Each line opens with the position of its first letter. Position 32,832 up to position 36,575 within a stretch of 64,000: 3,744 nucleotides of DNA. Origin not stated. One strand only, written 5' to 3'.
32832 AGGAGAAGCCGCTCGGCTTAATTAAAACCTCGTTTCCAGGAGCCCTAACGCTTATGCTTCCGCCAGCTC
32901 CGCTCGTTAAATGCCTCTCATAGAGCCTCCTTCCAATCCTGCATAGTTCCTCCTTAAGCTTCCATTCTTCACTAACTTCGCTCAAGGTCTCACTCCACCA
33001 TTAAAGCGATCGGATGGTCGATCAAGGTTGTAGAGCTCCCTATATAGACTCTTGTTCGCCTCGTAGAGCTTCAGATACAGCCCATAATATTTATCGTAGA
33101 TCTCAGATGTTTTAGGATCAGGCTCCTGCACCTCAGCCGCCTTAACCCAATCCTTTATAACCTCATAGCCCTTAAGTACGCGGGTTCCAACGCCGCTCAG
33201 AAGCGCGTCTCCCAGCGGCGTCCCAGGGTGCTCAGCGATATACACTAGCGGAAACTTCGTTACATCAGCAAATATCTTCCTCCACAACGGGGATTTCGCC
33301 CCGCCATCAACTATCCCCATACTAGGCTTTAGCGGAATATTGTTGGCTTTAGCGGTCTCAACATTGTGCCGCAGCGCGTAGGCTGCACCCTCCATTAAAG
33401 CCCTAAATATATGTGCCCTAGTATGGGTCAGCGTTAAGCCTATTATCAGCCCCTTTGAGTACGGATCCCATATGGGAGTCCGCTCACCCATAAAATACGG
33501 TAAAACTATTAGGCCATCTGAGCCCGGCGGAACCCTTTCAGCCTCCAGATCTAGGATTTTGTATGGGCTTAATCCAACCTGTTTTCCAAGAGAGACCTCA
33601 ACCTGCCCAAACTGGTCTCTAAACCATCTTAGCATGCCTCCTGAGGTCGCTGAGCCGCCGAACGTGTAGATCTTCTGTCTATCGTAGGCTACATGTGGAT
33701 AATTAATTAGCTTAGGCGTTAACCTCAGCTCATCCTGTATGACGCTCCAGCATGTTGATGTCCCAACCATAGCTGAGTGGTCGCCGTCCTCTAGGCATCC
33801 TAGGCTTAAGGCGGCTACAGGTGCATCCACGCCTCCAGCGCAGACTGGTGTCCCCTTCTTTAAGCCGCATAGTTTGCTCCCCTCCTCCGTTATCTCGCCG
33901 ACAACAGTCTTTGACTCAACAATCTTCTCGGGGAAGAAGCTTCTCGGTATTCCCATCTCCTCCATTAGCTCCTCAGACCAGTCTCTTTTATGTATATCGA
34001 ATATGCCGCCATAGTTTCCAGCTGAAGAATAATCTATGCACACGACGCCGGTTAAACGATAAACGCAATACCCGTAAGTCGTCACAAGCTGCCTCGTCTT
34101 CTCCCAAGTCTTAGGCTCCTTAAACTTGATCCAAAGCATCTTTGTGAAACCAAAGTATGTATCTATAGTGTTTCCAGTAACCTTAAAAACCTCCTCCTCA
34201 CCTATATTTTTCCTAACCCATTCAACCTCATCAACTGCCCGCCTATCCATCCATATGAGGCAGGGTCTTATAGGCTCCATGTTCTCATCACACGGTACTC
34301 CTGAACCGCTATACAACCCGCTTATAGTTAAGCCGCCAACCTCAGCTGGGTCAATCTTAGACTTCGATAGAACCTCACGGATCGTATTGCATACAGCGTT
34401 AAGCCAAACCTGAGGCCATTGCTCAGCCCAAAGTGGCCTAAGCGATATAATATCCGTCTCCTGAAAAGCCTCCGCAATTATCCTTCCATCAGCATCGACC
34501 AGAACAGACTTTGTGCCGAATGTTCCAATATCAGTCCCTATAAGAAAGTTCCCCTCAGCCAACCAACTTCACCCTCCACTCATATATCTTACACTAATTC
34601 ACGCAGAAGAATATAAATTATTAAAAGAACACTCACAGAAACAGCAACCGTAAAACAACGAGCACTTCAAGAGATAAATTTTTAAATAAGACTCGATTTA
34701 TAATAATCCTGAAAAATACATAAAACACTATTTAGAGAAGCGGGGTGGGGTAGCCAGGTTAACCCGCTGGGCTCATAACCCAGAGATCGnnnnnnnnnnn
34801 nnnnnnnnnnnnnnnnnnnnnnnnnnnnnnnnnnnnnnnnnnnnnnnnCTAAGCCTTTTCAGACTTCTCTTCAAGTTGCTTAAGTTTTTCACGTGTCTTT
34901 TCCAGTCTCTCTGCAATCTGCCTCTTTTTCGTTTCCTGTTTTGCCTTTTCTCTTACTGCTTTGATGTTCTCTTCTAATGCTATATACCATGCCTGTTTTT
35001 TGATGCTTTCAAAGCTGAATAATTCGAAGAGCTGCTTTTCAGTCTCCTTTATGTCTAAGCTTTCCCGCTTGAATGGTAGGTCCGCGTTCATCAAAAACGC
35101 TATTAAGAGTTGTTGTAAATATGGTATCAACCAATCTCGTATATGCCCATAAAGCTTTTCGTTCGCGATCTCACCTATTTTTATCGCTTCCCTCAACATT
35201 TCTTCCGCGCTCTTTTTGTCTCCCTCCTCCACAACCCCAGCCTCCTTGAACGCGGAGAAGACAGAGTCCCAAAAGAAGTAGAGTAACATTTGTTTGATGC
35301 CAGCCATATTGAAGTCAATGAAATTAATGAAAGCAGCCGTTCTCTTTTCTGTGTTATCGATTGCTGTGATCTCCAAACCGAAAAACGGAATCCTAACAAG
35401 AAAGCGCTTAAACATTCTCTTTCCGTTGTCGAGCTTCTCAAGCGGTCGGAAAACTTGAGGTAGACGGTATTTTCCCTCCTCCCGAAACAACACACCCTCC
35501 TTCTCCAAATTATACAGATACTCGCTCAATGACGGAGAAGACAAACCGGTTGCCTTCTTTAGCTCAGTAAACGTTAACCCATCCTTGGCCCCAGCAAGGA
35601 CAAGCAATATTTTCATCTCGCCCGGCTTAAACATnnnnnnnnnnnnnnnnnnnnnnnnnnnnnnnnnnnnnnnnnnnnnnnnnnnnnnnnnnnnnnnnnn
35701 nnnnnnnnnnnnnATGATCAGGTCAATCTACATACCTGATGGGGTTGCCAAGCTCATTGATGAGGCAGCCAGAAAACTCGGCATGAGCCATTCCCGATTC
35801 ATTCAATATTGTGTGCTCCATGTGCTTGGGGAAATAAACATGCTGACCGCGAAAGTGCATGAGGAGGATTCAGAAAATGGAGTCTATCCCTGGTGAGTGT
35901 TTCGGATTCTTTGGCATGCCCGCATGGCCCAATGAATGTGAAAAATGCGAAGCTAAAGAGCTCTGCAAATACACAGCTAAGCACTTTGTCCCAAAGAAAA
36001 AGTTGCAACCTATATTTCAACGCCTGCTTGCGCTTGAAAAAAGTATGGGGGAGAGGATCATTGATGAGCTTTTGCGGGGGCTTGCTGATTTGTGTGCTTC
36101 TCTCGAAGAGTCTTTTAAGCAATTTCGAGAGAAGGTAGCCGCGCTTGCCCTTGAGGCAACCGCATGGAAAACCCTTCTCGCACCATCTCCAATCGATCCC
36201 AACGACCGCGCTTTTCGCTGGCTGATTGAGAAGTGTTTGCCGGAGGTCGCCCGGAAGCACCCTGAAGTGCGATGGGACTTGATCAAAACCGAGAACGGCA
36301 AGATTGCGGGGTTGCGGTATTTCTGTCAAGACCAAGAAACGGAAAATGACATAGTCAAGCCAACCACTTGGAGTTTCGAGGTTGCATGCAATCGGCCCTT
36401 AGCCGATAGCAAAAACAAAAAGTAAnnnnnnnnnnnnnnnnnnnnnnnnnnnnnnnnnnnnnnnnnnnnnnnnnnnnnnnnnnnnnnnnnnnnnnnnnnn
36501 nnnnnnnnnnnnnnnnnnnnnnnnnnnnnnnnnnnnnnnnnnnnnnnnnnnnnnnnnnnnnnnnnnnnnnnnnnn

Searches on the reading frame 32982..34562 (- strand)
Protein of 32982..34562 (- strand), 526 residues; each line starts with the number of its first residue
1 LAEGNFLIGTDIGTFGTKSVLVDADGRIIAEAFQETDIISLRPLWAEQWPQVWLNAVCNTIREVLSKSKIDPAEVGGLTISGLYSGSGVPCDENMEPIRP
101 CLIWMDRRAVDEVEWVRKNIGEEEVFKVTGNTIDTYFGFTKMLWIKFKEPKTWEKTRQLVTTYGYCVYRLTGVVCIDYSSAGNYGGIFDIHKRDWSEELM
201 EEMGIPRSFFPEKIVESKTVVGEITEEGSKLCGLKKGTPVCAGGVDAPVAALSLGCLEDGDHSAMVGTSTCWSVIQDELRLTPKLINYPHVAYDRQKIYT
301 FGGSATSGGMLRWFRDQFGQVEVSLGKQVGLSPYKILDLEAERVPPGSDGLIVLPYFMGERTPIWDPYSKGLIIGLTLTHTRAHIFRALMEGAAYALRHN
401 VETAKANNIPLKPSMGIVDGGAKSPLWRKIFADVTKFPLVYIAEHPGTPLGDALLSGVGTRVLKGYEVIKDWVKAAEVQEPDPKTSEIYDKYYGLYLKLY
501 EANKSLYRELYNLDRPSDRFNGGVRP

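Call 87: find_related_loci(query=window:32982-34562:-, collection=genome_contigs, flank=6000)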
Query window:32982-34562:- (526 aa) in genome_contigs; peptide patterns used: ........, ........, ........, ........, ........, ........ (x = any residue, [..] = any of these).
600 stretches matched a pattern (row limit reached: there are more); 520 encode a relative of the query (tblastn E <= 1e-3); the best 80 are kept; 80 distinct loci.
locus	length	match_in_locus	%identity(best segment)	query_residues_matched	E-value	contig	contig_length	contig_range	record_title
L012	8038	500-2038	97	1-513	0e+0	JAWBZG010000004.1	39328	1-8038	MAG: Candidatus Bathyarchaeia archaeon isolate JZ-1_201901_bins_53 JZ-1_201901_bins_53_scaffold_4, whole genome shotgun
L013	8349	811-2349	94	1-513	0e+0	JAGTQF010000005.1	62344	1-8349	MAG: Candidatus Bathyarchaeota archaeon isolate JZ_bin_36.3 JZ_bin_36.3_NODE_5, whole genome shotgun sequence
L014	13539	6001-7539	91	1-513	0e+0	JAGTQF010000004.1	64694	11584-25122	MAG: Candidatus Bathyarchaeota archaeon isolate JZ_bin_36.3 JZ_bin_36.3_NODE_4, whole genome shotgun sequence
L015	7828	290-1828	92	1-513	0e+0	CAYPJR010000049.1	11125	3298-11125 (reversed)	MAG TPA_asm: uncultured Candidatus Bathyarchaeia archaeon isolate SRP104967_co1_31 genome assembly, contig: NODE_2005_le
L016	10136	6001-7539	89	1-513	0e+0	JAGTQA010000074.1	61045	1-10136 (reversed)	MAG: Candidatus Bathyarchaeota archaeon isolate JZ_bin_14 JZ_bin_14_NODE_222, whole genome shotgun sequence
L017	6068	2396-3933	94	1-513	0e+0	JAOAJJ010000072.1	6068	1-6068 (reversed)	MAG: Candidatus Bathyarchaeota archaeon isolate SKW196 NODE_71_length_6068_cov_3.278918, whole genome shotgun sequence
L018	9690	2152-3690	84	1-513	0e+0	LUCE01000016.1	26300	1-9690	MAG: Candidatus Bathyarchaeota archaeon B26-2 scaffold722, whole genome shotgun sequence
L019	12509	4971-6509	85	1-513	0e+0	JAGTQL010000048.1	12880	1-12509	MAG: Candidatus Bathyarchaeota archaeon isolate QZM_A2_bin_23 QZM_A2_bin_23_scaffold_2796_curated, whole genome shotgun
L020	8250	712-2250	90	1-513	0e+0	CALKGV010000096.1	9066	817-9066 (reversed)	MAG: uncultured archaeon isolate S1_Bin_METABAT__95 genome assembly, contig: c_000002009315, whole genome shotgun sequen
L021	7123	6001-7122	93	1-374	0e+0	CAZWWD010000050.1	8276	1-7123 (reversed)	MAG TPA_asm: uncultured Candidatus Bathyarchaeia archaeon isolate binchicken_co184_346 genome assembly, contig: NODE_177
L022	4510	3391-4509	85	1-373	0e+0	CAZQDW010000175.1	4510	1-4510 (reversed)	MAG TPA_asm: uncultured Candidatus Bathyarchaeia archaeon isolate SRP231805_co3_288 genome assembly, contig: NODE_24114_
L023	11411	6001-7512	52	7-510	0e+0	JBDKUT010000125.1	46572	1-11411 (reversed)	MAG: Thermotogota bacterium isolate 8_bin.164 c_000001479321, whole genome shotgun sequence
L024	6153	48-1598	52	4-513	0e+0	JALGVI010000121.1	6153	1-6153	MAG: Candidatus Helarchaeota archaeon isolate Meg19_1012_Bin_504 Meg19_1012_Bin_504_scaffold_55295, whole genome shotgun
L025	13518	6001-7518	53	5-507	0e+0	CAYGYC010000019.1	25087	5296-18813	MAG TPA_asm: uncultured archaeon isolate ERP119294_co4_332 genome assembly, contig: NODE_1682_length_25087_cov_5.758349,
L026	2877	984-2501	53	5-510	0e+0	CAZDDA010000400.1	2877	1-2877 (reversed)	MAG TPA_asm: uncultured Thermotogae bacterium isolate binchicken_co334_192 genome assembly, contig: NODE_78256_length_28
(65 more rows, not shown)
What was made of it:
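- The host is Bathyarchaeia (call 87).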

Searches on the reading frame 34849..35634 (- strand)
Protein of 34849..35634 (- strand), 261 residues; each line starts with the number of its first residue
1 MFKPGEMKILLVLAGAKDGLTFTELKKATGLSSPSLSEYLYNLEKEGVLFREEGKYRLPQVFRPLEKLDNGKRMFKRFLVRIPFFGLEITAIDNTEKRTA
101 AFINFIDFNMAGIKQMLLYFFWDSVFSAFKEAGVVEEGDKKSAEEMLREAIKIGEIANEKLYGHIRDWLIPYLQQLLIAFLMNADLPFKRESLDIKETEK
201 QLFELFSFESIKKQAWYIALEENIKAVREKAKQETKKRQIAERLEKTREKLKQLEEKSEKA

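Call 3: search_protein_families(library=pfam, proteins=[window:34849-35634:-], max_evalue=1)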
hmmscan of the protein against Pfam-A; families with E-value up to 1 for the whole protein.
window:34849-35634:- (261 aa): 10 families
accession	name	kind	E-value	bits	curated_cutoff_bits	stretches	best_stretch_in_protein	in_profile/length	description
PF09339.16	HTH_IclR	-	1.3e-06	28.5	22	1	8-49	7-48/52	IclR helix-turn-helix domain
PF12802.13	MarR_2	-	1.8e-05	25.3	27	1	6-53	7-54/61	MarR family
PF01978.25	TrmB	-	2.5e-05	24.5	25.6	1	2-65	6-65/68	Sugar-specific transcriptional regulator TrmB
PF01022.26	HTH_5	-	6.2e-05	23.2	22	1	7-48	5-44/47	Bacterial regulatory protein, arsR family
PF13412.12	HTH_24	-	0.00051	20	21.9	1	8-48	7-46/48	Winged helix-turn-helix DNA-binding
PF13601.12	HTH_34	-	0.0054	17.3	27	1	7-49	3-44/80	Winged helix DNA-binding domain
PF01047.28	MarR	-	0.01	16.1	24.6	1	11-52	9-50/59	MarR family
PF21050.3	ARMC9_ARM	-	0.011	16.2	27.3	1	201-240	74-112/120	LisH domain-containing protein ARMC9, ARM repeats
PF08672.17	ANAPC2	-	0.033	15.1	23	1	30-58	32-60/60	Anaphase promoting complex (APC) subunit 2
PF14947.12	HTH_45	-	0.11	13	25.5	1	17-58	17-58/77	Winged helix-turn-helix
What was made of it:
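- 34849..35634 (-): 261-aa winged-HTH regulator, divergent from the replication operon. Pfam HTH_IclR 1.3e-6, MarR_2, TrmB (call 3).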

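Call 4: search_protein_families(library=ncbifam, proteins=[window:34849-35634:-], max_evalue=1)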
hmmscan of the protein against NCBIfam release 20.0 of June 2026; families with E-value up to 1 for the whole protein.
window:34849-35634:- (261 aa): 6 families
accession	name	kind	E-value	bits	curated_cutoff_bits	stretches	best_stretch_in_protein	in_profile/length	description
NF053660.1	ORF80_fam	equivalog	1.1e-05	25.3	95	1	7-55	5-52/70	ORF80 family leucine zipper DNA-binding protein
NF053610.1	Sso10a_fam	subfamily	0.00042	20.3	60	1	11-58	9-56/64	Sso10a family chromatin protein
TIGR02337.1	HpaR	equivalog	0.004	17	121.2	1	9-54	33-77/130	homoprotocatechuate degradation operon regulator HpaR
NF033788.1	HTH_metalloreg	subfamily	0.035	13.9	55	1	7-51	14-57/77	metalloregulator ArsR/SmtB family transcription factor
TIGR01884.1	cas_HTH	subfamily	0.058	12.8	60.2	1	6-56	144-193/202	CRISPR-associated CARF protein Csa3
NF010507.0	PRK13922.10-6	equivalog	0.15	11.7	219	1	169-257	6-93/252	rod shape-determining protein MreC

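Call 6: search_protein_families(library=phrogs, proteins=[window:34849-35634:-], max_evalue=1)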
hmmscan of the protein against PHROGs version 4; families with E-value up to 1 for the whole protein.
window:34849-35634:- (261 aa): 9 families
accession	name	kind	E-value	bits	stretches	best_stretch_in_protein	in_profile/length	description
phrog_142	-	moron, auxiliary metabolic gene and host takeover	0.008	17.3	1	16-65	23-71/116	Ren-like exclusion protein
phrog_11195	-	unknown function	0.013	16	1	9-55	29-74/122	-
phrog_15150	-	transcription regulation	0.023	14.2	1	9-52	407-449/561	transcriptional regulator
phrog_1368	-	transcription regulation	0.032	15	1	8-58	15-67/101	transcriptional regulator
phrog_937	-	other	0.045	15.1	1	220-260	41-83/115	hemolysin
phrog_2030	-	transcription regulation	0.05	14.3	1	8-63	18-73/202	transcriptional regulator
phrog_5211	-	unknown function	0.22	12.8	1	219-257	12-51/112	-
phrog_37737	-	unknown function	0.26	12.1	1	102-132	25-52/58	-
phrog_1287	-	unknown function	0.43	12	1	192-260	46-109/115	-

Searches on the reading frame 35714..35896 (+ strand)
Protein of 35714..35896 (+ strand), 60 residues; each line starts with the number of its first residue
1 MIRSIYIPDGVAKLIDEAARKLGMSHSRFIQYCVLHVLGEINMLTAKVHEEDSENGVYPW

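Call 3: search_protein_families(library=pfam, proteins=[window:35714-35896:+], max_evalue=1)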
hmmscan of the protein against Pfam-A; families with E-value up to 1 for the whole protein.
window:35714-35896:+ (60 aa): 2 families
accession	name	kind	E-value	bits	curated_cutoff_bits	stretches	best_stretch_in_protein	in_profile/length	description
PF01402.27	RHH_1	-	0.0043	17.4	20.5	1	4-30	3-29/39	Ribbon-helix-helix protein, copG family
PF07453.19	NUMOD1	-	0.23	12.2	22.8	1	15-34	19-37/37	NUMOD1 domain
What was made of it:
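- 35714..35896 (+): 60-aa ribbon-helix-helix protein. Pfam RHH_1 E=0.0043, below the cut-off (call 3).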

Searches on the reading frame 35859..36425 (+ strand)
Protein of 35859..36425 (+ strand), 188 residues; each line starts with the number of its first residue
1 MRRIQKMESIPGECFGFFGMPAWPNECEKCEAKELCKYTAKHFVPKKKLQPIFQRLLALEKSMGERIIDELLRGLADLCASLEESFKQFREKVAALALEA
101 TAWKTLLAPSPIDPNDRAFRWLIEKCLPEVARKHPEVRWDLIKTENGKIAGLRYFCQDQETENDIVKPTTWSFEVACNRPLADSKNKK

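Call 3: search_protein_families(library=pfam, proteins=[window:35859-36425:+], max_evalue=1)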
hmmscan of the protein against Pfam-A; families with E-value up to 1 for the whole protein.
window:35859-36425:+ (188 aa): 0 families
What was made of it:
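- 35859..36425 (+): 188-aa ORF of unknown function in the same operon. No Pfam hit (call 3).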

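Call 4: search_protein_families(library=ncbifam, proteins=[window:35859-36425:+], max_evalue=1)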
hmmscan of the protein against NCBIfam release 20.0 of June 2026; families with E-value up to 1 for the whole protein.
window:35859-36425:+ (188 aa): 0 families

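Call 6: search_protein_families(library=phrogs, proteins=[window:35859-36425:+], max_evalue=1)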
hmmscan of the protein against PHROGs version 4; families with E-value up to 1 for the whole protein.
window:35859-36425:+ (188 aa): 0 families
